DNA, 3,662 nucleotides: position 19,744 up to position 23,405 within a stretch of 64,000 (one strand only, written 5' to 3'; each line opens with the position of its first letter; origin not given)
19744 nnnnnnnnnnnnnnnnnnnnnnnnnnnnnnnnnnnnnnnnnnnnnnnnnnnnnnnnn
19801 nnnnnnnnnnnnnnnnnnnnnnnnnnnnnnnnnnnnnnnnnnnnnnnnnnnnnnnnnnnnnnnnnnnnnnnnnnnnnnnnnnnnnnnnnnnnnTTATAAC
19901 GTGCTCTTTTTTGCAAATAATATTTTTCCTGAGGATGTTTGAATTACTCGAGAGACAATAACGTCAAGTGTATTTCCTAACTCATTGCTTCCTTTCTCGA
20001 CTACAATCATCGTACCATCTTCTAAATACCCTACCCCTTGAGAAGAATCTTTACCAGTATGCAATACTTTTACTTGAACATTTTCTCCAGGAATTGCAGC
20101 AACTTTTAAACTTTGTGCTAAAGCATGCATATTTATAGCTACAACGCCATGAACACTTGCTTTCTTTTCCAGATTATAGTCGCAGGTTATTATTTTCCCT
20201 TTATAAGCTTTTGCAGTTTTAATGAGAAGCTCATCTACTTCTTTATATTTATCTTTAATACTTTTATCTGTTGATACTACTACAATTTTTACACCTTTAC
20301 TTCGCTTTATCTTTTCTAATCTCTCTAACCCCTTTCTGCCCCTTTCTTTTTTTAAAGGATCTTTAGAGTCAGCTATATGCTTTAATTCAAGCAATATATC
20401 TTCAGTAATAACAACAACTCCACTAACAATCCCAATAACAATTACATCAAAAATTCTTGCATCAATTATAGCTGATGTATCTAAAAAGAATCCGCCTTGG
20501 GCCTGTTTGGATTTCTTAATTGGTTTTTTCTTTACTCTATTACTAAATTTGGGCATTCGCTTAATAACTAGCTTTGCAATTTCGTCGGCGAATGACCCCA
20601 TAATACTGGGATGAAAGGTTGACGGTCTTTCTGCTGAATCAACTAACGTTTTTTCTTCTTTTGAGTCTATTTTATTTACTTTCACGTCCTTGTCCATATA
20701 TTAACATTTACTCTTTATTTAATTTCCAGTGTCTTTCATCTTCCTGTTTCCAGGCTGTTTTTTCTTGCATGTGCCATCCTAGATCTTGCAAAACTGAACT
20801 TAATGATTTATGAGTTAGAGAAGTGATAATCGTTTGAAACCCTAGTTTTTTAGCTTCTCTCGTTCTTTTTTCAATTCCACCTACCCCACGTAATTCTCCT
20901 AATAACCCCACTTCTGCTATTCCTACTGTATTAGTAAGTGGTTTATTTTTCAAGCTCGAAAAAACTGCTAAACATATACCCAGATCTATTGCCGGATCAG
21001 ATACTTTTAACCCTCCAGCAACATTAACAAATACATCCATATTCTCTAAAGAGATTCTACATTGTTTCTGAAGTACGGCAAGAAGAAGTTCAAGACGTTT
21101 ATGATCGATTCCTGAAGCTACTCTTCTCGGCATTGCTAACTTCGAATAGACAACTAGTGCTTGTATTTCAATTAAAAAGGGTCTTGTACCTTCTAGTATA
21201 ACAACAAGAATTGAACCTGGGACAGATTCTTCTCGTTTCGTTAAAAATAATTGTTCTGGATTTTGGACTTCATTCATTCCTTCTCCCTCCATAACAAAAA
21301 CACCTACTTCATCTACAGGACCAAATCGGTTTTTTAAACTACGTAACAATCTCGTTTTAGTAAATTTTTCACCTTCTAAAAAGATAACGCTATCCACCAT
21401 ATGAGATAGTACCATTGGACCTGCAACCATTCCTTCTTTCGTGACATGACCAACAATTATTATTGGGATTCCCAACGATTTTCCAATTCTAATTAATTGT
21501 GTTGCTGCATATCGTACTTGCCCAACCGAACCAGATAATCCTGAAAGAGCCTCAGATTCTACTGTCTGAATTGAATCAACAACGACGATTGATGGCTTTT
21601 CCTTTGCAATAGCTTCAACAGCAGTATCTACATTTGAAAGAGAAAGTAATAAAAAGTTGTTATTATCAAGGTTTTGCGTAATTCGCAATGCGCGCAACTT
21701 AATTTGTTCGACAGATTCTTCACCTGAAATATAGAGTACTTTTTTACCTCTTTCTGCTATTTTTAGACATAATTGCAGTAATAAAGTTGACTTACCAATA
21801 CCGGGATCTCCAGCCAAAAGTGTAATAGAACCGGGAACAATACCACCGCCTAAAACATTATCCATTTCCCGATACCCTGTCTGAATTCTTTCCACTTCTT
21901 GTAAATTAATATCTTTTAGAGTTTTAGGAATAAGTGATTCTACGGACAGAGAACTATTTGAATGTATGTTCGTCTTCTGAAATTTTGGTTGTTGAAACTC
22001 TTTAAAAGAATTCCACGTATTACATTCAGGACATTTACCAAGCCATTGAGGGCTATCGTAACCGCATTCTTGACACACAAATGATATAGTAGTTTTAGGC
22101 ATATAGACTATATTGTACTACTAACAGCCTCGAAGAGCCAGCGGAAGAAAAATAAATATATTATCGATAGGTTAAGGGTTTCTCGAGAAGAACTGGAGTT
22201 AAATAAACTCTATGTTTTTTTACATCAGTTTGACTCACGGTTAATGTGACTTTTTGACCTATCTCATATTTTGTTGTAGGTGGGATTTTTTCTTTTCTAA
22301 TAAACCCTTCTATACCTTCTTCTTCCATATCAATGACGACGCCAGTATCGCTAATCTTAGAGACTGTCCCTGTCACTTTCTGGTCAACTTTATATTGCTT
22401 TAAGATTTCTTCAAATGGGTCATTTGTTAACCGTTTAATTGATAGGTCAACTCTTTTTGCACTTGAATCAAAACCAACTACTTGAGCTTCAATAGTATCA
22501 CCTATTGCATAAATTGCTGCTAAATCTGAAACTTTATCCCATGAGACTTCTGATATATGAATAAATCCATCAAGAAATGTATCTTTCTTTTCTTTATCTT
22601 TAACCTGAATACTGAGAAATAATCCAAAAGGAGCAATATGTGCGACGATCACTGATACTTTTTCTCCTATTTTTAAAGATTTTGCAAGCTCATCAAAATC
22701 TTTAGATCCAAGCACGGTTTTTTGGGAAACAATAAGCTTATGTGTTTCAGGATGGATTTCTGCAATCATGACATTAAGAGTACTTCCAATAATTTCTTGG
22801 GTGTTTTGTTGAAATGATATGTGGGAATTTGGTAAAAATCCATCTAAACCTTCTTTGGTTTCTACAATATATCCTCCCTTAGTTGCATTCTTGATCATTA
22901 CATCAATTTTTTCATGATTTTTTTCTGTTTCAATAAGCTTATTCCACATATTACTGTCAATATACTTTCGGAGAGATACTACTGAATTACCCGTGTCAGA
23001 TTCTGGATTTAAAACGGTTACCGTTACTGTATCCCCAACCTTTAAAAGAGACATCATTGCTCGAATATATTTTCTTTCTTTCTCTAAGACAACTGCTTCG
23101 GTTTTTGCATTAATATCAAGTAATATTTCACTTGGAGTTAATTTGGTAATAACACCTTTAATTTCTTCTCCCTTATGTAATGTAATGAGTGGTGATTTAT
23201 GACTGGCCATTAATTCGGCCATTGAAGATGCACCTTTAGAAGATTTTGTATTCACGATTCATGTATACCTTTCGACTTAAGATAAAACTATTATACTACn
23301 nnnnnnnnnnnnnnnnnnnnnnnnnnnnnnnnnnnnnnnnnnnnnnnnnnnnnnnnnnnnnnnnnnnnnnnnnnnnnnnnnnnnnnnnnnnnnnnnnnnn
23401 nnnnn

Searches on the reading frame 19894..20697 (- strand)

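Call 10: search_protein_families(library=pfam, proteins=[window:19894-20697:-], max_evalue=0.01)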
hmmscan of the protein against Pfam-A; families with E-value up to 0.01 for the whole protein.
window:19894-20697:- (267 aa): 3 families
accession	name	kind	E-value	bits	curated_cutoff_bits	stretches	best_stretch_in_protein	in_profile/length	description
PF01850.27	PIN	-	9.8e-08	33.1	23.6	1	71-180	2-118/120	PIN domain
PF01938.26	TRAM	-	8.9e-05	22.7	21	1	204-251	5-51/61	TRAM domain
PF13638.12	PIN_4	-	0.00038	21.2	21.9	1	91-190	20-131/132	PIN domain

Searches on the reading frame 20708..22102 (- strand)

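Call 10: search_protein_families(library=pfam, proteins=[window:20708-22102:-], max_evalue=0.01)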
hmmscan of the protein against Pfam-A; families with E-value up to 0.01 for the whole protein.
window:20708-22102:- (464 aa): 22 families
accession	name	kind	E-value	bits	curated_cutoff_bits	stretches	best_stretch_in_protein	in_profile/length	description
PF06745.19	ATPase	-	7.6e-18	65.2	26.6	2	73-145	1-74/231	KaiC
PF13481.12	AAA_25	-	1.3e-17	64.5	27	1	69-224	11-194/195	AAA domain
PF18073.7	Zn_ribbon_LapB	-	1.2e-12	47.6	25.7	1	8-35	1-28/28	Rubredoxin metal binding domain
PF03796.21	DnaB_C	-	1.1e-11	45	27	1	73-156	2-85/255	DnaB-like helicase C terminal domain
PF08423.17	Rad51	-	1.3e-07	31.6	22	1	68-223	3-178/244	Rad51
PF25199.1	nSTAND_NTPase5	-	9e-07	29.3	34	1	91-166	41-113/145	Novel STAND NTPase 5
PF13541.12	ChlI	-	9.3e-07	29.2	27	1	347-427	35-117/121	Subunit ChlI of Mg-chelatase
PF20720.3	nSTAND3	-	6e-06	26.5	27.2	1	94-134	20-60/155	Novel STAND NTPase 3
PF13479.12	AAA_24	-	8.1e-06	26.2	27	1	95-184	6-79/195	AAA domain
PF13401.12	AAA_22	-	1.4e-05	25.8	27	1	92-189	6-104/130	AAA domain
PF00154.27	RecA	-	6.8e-05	22.9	27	1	62-182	22-143/262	recA bacterial DNA recombination protein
PF00004.35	AAA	-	0.00012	22.9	21.2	1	95-221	2-109/131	ATPase family associated with various cellular activities (AAA)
PF05362.19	Lon_C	-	0.00023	21.2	21.1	1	352-428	91-169/205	Lon protease (S16) C-terminal proteolytic domain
PF13191.12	AAA_16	-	0.00036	21.5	32.6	1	92-134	25-73/167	AAA ATPase domain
PF07728.20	AAA_5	-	0.00047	20.6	22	1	95-189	3-86/139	AAA domain (dynein-related subfamily)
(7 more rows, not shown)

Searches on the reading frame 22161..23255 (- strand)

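Call 10: search_protein_families(library=pfam, proteins=[window:22161-23255:-], max_evalue=0.01)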
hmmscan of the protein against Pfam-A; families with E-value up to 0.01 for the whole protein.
window:22161-23255:- (364 aa): 7 families
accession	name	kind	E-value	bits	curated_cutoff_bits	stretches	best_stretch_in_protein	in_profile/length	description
PF00575.29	S1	-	1.4e-31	109.1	22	4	195-274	3-74/74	S1 RNA binding domain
PF23459.1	S1_RRP5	-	3.8e-10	40.6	27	0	290-352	3-70/72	RRP5 S1 domain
PF13509.12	S1_2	-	9.9e-06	26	21.8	0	294-337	5-45/61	S1 domain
PF21710.3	Spt6_S1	-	7.2e-05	23.4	27.5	0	229-274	41-87/91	Spt6, S1/OB domain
PF24682.1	OB_RRP5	-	0.0004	20.5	27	0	326-345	57-76/90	RRP5 OB-fold domain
PF24685.1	OB_RRP5_4th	-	0.0011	19.4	31.5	0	210-262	24-71/92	RRP5 OB-fold domain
PF00538.25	Linker_histone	-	0.0017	18.9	22.4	1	83-139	14-69/74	linker histone H1 and H5 family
